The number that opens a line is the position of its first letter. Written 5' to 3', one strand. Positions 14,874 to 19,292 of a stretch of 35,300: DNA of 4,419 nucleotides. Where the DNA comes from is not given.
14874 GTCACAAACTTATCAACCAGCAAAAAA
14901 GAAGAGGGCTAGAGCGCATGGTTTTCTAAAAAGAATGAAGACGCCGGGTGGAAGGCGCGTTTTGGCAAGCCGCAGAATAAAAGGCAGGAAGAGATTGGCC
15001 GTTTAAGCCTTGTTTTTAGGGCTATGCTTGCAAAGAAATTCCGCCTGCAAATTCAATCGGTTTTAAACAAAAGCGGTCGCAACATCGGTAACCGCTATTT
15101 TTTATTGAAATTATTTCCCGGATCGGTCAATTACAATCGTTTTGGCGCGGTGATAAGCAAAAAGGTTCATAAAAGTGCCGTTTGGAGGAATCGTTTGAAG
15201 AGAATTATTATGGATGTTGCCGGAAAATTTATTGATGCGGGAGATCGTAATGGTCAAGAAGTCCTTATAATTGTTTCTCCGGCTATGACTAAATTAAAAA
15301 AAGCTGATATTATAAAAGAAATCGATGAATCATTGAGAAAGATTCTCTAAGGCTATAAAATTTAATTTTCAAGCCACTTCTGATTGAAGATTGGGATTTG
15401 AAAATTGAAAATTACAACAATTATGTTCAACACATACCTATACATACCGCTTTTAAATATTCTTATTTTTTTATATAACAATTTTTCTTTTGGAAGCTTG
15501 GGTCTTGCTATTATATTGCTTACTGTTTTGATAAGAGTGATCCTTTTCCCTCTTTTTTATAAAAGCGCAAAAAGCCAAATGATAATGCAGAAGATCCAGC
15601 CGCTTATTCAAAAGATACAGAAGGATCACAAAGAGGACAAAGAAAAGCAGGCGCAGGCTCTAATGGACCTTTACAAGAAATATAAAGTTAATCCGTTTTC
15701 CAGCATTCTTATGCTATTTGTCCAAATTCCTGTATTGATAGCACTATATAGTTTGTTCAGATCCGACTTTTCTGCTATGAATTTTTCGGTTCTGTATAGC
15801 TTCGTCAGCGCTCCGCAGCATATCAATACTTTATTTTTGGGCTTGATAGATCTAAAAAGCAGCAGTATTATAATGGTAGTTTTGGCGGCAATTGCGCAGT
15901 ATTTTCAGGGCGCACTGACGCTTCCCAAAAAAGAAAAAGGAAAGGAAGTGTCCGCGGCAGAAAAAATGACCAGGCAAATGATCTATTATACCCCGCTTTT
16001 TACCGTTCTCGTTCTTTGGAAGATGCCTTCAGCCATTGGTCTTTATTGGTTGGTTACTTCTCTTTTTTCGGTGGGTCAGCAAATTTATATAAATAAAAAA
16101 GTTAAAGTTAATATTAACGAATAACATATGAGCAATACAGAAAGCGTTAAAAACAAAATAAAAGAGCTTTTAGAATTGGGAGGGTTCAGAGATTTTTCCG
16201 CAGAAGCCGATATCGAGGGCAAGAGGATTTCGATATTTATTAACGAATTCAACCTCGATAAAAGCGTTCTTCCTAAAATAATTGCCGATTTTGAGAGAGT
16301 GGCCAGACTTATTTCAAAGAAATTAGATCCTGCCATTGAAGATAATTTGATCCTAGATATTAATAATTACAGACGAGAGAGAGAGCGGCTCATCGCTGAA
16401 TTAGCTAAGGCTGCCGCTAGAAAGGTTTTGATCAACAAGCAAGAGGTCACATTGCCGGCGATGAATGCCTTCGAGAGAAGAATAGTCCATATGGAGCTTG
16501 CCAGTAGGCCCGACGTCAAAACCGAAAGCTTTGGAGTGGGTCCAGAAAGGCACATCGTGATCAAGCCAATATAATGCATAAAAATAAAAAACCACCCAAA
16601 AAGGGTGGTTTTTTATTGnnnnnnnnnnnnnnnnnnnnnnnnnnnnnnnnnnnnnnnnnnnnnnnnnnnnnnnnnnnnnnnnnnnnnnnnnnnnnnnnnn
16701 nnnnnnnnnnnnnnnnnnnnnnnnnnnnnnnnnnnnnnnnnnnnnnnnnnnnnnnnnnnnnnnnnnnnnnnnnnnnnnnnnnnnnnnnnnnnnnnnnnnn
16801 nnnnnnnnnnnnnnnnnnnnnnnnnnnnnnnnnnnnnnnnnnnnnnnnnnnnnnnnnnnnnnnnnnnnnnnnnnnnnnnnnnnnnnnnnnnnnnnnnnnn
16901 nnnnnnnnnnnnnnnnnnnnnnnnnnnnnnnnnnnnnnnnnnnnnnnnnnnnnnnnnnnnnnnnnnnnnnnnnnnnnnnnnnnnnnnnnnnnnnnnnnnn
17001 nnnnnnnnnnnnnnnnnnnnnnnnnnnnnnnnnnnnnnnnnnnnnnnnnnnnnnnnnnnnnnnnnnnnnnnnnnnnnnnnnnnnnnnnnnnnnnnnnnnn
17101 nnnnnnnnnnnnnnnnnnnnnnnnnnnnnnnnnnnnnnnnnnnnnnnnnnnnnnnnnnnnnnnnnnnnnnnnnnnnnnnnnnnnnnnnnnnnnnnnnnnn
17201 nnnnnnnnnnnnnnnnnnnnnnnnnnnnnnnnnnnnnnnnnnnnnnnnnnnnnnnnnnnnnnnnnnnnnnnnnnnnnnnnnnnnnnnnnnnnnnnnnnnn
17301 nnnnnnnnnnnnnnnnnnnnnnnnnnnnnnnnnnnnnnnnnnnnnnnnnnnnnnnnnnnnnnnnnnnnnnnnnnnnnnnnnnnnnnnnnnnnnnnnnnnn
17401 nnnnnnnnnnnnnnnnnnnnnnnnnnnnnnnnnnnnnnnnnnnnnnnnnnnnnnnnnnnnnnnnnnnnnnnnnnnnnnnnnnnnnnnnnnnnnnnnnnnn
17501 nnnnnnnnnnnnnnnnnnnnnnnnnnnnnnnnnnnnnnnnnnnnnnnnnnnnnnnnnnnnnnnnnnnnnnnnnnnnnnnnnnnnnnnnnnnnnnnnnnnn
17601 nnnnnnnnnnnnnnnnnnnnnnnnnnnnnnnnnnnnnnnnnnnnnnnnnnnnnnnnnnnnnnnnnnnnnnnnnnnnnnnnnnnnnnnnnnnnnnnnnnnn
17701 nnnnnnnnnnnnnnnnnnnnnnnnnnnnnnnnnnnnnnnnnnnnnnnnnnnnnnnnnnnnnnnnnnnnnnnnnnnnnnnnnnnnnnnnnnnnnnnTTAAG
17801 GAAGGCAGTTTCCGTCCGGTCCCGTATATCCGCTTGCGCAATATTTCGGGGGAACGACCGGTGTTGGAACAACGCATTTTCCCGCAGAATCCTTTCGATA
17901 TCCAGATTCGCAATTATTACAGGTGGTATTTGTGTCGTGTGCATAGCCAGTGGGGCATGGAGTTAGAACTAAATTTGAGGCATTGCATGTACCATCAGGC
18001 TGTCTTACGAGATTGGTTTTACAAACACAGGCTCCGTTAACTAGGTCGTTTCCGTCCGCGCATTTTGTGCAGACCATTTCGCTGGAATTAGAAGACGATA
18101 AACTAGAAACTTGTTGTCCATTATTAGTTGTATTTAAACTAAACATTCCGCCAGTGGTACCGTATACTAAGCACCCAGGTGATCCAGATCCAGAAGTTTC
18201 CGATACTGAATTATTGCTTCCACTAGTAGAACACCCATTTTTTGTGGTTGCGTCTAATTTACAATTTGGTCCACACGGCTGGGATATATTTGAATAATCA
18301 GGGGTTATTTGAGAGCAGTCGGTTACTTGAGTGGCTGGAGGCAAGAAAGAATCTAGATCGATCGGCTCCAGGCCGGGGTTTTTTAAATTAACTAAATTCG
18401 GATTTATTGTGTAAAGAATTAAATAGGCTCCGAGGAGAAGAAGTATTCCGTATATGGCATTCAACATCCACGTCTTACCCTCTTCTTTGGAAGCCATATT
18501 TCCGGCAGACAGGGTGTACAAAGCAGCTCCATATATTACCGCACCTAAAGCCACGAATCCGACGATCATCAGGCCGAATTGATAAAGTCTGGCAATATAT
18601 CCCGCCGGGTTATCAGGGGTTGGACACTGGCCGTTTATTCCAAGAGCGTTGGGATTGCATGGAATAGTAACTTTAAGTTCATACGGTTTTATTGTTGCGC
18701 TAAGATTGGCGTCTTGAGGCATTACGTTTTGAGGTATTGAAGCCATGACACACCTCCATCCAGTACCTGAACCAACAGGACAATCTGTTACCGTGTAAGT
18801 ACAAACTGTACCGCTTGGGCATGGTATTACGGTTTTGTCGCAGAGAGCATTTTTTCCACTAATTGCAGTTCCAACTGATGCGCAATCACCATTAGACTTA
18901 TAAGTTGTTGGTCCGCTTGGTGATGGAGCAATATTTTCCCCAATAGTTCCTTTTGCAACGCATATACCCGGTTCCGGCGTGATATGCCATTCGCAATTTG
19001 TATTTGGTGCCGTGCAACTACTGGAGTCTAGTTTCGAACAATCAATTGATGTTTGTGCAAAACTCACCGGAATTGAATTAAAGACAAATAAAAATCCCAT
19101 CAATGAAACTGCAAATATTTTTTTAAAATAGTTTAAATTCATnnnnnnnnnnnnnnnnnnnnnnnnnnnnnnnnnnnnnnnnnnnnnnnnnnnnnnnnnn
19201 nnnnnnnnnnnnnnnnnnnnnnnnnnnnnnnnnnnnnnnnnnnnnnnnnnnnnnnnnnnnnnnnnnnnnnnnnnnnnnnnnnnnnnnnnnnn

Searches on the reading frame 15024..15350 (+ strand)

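Call 46: search_protein_families(library=pfam, proteins=[window:15024-15350:+])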
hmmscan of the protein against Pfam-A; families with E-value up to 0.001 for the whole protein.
window:15024-15350:+ (108 aa): 1 family
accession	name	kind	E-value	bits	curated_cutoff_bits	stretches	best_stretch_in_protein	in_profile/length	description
PF00825.24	Ribonuclease_P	-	3.8e-16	59.5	22.3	1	9-107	12-108/109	Ribonuclease P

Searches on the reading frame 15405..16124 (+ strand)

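Call 46: search_protein_families(library=pfam, proteins=[window:15405-16124:+])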
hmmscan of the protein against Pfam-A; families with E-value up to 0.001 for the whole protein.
window:15405-16124:+ (239 aa): 1 family
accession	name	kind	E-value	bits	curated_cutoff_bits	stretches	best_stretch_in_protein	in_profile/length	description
PF02096.25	60KD_IMP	-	1.4e-46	158.9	35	1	33-231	2-163/163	60Kd inner membrane protein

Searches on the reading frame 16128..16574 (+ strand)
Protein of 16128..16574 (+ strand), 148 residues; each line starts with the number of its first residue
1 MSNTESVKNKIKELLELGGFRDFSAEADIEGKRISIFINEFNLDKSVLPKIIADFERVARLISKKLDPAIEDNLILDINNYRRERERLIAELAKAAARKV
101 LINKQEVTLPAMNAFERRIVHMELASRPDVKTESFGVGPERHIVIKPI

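Call 46: search_protein_families(library=pfam, proteins=[window:16128-16574:+])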
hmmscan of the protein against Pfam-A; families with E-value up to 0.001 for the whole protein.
window:16128-16574:+ (148 aa): 1 family
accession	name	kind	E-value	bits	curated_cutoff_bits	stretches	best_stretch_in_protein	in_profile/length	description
PF01424.28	R3H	-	6.1e-17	61.9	26.8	1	89-147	3-60/60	R3H domain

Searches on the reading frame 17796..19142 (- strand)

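Call 46: search_protein_families(library=pfam, proteins=[window:17796-19142:-])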
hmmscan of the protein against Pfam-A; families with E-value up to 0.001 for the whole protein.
window:17796-19142:- (448 aa): 1 family
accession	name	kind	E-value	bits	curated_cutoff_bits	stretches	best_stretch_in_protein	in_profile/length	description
PF18895.5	T4SS_pilin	-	0.00073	20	26.6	0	185-245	11-70/71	Type IV secretion system pilin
